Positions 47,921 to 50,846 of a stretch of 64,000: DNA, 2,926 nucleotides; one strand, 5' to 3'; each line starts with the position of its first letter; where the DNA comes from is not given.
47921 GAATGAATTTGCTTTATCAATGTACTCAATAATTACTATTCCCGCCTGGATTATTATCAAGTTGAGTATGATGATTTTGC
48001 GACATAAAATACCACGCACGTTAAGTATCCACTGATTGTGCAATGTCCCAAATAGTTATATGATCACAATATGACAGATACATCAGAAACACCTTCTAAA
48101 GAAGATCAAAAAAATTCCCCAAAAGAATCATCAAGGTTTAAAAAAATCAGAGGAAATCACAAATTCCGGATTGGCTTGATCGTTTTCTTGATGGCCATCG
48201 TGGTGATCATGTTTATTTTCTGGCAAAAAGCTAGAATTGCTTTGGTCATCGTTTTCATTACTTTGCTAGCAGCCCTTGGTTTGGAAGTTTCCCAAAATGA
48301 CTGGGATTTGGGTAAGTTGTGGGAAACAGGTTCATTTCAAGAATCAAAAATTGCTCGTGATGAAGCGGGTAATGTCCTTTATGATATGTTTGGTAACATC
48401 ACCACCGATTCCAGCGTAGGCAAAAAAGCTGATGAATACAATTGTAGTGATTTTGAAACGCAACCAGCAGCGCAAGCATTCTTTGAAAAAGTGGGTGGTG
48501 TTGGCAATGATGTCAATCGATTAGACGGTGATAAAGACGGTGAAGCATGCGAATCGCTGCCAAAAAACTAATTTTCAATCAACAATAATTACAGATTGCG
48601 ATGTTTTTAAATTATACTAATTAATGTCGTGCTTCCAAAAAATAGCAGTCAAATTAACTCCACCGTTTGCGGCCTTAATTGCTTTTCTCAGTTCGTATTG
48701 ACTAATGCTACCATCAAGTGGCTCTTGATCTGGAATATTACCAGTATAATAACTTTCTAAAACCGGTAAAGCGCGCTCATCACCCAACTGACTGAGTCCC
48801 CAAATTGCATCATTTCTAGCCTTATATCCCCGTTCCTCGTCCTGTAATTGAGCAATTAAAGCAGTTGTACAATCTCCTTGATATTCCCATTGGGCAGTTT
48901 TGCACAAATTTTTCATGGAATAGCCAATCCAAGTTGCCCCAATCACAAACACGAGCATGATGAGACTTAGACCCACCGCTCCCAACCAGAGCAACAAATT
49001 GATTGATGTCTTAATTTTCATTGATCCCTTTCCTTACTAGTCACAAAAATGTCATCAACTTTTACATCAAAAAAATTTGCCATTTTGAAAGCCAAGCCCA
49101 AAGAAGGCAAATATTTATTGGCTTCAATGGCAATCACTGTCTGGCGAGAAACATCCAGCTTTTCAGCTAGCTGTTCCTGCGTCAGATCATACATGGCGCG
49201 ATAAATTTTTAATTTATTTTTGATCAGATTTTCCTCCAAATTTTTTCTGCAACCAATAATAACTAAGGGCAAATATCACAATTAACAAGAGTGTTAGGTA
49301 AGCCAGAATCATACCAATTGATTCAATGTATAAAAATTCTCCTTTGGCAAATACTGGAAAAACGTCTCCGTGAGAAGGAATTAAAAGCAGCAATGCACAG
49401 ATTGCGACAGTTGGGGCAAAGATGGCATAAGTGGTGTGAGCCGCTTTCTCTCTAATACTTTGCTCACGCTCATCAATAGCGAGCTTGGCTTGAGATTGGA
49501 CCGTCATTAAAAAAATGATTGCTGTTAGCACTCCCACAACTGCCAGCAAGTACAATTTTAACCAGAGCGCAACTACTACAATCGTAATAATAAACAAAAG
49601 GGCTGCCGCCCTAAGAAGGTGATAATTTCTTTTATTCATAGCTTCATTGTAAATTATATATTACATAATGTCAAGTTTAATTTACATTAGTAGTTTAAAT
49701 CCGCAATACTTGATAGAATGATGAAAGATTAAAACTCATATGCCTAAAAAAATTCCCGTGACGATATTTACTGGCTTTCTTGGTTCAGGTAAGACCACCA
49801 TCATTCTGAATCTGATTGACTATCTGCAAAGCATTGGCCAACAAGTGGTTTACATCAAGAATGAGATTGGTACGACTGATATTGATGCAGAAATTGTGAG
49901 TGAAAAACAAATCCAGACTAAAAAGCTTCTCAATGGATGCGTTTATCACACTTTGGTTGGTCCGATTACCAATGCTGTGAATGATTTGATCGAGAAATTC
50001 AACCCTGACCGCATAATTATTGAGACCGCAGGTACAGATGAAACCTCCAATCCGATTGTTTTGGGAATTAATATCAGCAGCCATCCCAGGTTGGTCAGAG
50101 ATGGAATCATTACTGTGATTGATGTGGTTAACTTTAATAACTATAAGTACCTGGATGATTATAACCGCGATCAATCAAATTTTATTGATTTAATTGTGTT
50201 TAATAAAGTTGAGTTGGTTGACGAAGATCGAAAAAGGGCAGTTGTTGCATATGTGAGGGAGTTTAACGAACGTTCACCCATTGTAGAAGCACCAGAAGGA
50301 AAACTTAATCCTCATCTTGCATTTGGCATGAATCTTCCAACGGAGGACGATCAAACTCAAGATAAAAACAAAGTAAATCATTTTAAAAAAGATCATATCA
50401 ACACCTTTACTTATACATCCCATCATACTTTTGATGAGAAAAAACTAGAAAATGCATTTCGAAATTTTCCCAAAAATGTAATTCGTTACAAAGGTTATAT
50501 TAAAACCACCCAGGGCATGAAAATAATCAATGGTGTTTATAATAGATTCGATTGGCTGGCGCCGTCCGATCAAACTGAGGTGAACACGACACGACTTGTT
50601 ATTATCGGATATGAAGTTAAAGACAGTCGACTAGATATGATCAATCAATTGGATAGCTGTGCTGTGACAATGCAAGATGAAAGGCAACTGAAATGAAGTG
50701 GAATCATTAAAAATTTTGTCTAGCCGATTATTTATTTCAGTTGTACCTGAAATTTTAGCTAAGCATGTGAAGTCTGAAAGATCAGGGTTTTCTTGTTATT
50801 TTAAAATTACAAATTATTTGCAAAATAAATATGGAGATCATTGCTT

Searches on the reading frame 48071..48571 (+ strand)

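Call 11: search_protein_families(library=pfam, proteins=[window:48071-48571:+], max_evalue=0.001)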
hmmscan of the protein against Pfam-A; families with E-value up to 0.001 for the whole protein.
window:48071-48571:+ (166 aa): 1 family
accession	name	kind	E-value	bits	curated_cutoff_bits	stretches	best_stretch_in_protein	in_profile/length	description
PF05901.16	Excalibur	-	2.6e-06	28.1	22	1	123-161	2-36/36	Excalibur calcium-binding domain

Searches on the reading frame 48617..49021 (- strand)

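Call 11: search_protein_families(library=pfam, proteins=[window:48617-49021:-], max_evalue=0.001)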
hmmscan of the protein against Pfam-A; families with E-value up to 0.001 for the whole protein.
window:48617-49021:- (134 aa): 1 family
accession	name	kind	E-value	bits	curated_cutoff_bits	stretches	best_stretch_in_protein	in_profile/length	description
PF13646.12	HEAT_2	-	0.00085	20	27.7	0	50-92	31-71/88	HEAT repeats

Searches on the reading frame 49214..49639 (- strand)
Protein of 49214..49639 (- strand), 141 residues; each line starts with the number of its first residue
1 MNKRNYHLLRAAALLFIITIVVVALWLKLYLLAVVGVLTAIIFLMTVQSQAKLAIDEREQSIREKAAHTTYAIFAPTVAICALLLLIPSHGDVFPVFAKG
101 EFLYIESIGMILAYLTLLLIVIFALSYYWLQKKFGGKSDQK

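Call 11: search_protein_families(library=pfam, proteins=[window:49214-49639:-], max_evalue=0.001)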
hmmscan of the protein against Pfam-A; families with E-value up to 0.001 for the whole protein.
window:49214-49639:- (141 aa): 2 families
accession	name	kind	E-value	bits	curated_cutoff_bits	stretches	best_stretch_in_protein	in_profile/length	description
PF09946.14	DUF2178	-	1.9e-05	25.1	22.8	1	24-123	18-104/104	Predicted membrane protein (DUF2178)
PF00324.27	AA_permease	-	0.00028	20.1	24.6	1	26-133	354-463/470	Amino acid permease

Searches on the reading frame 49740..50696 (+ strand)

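Call 11: search_protein_families(library=pfam, proteins=[window:49740-50696:+], max_evalue=0.001)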
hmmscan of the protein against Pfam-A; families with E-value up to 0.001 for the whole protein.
window:49740-50696:+ (318 aa): 3 families
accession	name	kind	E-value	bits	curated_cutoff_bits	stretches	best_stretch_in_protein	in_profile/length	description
PF02492.25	cobW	-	6e-36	124.1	20.7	1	6-182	1-179/180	CobW/HypB/UreG, nucleotide-binding domain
PF07683.19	CobW_C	-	2.7e-11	43.6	22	1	220-307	1-93/94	Cobalamin synthesis protein cobW C-terminal domain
PF03205.20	MobB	-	0.00027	21.3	26.6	1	9-50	3-44/133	Molybdopterin guanine dinucleotide synthesis protein B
